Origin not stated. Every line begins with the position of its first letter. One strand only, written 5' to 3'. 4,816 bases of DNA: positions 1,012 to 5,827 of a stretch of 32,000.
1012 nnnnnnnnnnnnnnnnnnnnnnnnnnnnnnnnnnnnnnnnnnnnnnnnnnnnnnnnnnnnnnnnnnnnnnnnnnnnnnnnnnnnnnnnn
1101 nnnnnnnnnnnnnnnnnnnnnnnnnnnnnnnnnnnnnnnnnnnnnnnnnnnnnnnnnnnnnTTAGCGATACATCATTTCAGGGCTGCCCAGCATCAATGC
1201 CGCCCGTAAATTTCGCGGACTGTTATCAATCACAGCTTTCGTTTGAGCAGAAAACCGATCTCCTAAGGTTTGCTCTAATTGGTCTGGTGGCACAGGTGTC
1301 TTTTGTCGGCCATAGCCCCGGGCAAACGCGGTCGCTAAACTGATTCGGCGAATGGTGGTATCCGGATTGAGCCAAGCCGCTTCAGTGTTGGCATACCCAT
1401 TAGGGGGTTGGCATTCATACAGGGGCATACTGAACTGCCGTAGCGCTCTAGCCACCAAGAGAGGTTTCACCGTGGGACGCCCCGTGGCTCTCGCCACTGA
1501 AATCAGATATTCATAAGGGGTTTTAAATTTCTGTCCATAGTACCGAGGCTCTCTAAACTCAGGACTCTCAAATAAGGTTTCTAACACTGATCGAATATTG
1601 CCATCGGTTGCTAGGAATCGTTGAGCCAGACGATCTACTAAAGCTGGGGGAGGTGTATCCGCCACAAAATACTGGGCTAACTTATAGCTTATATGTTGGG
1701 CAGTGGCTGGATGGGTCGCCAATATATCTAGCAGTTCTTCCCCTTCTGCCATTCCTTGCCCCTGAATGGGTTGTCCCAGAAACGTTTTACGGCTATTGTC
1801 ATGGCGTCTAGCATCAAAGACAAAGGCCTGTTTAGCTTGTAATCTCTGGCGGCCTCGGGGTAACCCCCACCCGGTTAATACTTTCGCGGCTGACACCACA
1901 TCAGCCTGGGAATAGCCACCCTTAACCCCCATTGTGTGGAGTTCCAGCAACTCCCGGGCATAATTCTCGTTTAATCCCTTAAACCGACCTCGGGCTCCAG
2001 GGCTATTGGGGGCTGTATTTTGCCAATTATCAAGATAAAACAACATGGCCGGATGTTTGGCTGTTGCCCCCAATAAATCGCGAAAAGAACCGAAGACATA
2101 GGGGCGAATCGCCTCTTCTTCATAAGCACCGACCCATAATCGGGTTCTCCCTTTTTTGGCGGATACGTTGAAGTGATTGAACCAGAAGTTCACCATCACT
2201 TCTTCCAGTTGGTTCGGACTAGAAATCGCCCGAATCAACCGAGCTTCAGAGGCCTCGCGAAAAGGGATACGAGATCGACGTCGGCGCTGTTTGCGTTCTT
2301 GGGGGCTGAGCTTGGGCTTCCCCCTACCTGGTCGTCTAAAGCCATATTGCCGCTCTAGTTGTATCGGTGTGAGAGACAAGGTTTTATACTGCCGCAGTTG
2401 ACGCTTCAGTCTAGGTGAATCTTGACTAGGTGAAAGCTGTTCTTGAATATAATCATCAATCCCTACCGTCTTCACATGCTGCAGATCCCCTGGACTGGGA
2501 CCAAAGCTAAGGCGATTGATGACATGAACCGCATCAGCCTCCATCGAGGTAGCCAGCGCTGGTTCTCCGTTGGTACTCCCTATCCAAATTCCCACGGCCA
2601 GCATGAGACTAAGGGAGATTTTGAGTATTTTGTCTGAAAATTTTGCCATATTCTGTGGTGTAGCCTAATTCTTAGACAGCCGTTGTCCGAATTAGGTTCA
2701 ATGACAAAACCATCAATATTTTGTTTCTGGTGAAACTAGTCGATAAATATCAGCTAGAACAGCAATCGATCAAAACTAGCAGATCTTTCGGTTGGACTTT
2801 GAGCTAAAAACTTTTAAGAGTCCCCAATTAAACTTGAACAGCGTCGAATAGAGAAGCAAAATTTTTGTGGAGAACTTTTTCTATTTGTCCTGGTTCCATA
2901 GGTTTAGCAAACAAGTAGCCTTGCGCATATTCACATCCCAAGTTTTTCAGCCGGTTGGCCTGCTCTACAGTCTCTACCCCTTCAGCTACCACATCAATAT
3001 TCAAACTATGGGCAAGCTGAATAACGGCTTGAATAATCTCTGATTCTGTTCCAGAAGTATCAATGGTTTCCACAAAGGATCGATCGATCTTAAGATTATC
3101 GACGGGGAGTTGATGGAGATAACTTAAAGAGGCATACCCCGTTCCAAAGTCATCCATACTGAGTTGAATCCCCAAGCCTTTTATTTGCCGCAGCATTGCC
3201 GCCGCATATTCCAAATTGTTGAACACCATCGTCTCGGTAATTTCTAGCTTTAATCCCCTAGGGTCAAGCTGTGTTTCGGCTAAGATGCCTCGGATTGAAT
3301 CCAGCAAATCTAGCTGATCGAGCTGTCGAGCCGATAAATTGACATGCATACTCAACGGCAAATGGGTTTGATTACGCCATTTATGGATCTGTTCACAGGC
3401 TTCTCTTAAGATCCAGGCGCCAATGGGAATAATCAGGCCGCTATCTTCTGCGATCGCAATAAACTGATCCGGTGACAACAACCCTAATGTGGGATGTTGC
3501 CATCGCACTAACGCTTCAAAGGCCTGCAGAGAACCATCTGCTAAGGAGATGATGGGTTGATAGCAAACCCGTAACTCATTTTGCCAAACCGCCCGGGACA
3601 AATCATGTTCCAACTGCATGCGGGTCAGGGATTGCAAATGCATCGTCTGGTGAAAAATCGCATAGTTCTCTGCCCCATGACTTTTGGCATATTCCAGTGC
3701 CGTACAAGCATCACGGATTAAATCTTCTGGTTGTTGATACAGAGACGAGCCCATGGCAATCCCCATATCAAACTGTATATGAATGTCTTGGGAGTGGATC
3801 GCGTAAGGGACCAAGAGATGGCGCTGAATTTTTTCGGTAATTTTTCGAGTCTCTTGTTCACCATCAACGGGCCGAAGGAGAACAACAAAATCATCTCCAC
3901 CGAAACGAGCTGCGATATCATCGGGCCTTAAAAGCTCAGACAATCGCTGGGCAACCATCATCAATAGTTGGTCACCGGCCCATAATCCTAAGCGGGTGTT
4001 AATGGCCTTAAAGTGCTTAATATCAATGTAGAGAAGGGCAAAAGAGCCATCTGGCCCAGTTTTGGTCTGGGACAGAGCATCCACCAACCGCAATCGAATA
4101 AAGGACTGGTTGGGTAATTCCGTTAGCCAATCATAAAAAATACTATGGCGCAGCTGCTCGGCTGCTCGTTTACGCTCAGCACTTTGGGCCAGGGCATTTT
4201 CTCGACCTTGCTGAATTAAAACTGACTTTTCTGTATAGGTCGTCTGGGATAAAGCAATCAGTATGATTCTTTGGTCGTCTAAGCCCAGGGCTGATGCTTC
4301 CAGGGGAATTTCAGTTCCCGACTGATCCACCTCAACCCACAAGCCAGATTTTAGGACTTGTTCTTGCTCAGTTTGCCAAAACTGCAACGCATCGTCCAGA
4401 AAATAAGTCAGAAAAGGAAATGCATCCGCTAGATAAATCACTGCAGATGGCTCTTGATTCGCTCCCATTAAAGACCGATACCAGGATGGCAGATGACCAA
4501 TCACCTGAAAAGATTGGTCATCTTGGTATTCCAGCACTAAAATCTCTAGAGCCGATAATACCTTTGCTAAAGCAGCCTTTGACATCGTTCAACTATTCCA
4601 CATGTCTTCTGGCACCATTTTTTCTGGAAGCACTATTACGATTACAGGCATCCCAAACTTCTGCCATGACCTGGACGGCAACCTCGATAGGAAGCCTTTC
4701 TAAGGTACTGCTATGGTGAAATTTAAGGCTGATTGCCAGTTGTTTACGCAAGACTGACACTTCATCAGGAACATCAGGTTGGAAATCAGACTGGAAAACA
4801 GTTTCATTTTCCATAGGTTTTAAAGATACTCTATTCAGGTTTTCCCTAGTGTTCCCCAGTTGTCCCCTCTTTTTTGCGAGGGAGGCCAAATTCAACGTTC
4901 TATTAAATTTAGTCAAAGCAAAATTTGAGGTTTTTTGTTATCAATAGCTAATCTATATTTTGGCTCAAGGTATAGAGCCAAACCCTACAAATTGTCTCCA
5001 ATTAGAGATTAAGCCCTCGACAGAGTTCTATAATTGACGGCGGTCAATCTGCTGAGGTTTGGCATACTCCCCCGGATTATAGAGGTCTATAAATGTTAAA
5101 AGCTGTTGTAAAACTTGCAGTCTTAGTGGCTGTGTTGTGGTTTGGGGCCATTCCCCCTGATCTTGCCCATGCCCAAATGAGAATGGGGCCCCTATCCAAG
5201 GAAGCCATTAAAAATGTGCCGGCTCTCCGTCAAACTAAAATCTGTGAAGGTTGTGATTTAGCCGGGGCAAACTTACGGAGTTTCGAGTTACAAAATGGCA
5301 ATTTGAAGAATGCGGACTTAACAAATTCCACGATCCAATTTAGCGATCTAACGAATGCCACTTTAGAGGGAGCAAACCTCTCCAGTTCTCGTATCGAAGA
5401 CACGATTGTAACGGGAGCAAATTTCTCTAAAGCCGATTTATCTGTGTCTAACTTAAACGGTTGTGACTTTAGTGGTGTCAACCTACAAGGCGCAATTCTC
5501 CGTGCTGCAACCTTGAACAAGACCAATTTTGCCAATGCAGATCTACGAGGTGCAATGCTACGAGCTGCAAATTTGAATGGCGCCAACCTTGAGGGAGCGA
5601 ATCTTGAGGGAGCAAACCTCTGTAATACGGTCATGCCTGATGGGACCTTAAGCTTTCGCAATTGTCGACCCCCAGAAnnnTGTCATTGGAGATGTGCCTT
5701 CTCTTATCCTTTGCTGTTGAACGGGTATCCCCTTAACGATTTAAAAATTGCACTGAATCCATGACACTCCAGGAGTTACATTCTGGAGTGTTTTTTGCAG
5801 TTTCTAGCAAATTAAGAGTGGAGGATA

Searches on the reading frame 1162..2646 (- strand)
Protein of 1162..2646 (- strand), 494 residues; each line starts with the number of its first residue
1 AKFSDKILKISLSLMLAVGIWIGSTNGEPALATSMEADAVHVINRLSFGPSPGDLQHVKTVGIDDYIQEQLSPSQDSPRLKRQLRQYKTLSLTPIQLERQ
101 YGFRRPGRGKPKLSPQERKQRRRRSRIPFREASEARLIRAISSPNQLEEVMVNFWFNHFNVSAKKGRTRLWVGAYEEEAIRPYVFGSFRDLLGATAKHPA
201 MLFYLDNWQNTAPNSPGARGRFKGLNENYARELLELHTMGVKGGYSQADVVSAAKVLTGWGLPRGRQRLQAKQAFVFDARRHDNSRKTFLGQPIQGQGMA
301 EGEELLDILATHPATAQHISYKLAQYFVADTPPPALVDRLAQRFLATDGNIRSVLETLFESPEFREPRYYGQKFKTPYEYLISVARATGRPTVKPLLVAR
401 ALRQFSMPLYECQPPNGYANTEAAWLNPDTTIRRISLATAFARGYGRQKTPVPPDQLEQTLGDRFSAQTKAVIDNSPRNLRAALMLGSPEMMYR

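Call 7: search_protein_families(library=pfam, proteins=[window:1162-2646:-], max_evalue=0.001)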
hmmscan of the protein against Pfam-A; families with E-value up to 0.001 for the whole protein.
window:1162-2646:- (494 aa): 1 family
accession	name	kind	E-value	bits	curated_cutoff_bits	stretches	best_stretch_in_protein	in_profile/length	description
PF08811.16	DUF1800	-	5e-141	471.1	26.1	1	41-492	1-418/419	Protein of unknown function (DUF1800)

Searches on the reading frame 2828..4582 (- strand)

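Call 7: search_protein_families(library=pfam, proteins=[window:2828-4582:-], max_evalue=0.001)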
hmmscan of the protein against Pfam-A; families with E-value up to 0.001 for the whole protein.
window:2828-4582:- (584 aa): 2 families
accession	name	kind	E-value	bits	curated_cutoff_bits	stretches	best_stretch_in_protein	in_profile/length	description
PF00563.25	EAL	-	9.8e-79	264.5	31.3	1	327-561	3-236/236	EAL domain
PF00990.26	GGDEF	-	9.1e-36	123.5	23.8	1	149-305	2-160/161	Diguanylate cyclase, GGDEF domain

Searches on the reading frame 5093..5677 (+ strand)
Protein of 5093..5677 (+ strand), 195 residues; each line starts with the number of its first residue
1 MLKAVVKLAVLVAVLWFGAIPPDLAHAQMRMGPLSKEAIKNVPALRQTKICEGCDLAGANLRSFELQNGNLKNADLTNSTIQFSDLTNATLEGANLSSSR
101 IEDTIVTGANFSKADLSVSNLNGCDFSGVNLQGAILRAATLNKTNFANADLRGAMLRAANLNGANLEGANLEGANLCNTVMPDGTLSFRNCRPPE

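Call 7: search_protein_families(library=pfam, proteins=[window:5093-5677:+], max_evalue=0.001)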
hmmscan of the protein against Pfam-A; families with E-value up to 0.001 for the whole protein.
window:5093-5677:+ (195 aa): 3 families
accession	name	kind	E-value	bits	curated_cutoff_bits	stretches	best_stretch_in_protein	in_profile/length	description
PF00805.28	Pentapeptide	-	7.2e-37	125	20.2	5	134-173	1-40/40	Pentapeptide repeats (8 copies)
PF13599.13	Pentapeptide_4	-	2e-16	60.2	38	2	107-176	9-78/78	Pentapeptide repeat region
PF13576.12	Pentapeptide_3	-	5e-13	49.5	27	2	126-168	1-46/48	Pentapeptide repeats (9 copies)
